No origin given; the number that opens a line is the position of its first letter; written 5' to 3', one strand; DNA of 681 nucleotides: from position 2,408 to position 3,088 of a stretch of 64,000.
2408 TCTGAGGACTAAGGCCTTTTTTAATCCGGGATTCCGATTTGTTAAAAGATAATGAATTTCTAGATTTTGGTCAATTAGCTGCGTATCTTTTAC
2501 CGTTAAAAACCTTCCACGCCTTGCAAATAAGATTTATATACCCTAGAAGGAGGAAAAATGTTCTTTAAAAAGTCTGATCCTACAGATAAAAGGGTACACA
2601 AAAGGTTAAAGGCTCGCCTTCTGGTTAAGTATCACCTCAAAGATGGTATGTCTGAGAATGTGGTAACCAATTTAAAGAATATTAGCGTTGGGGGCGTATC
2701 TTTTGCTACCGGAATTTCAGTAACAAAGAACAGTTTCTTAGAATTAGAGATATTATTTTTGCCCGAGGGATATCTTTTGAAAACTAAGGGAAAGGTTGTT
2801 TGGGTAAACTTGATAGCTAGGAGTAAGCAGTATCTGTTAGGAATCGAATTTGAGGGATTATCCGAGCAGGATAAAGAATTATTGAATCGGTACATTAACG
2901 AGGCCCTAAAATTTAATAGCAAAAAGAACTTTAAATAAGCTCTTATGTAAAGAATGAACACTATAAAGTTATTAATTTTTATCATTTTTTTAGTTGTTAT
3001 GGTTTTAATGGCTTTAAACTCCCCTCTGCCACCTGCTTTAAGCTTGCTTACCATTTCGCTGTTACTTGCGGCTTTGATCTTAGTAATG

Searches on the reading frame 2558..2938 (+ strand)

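Call 60: search_protein_families(library=pfam, max_evalue=0.00001, proteins=[window:2558-2938:+])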
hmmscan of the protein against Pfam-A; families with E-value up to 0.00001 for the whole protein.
window:2558-2938:+ (126 aa): 1 family
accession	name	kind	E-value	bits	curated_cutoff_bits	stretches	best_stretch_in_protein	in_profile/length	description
PF07238.19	PilZ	-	8.8e-14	52.1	22.5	1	11-114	2-101/102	PilZ domain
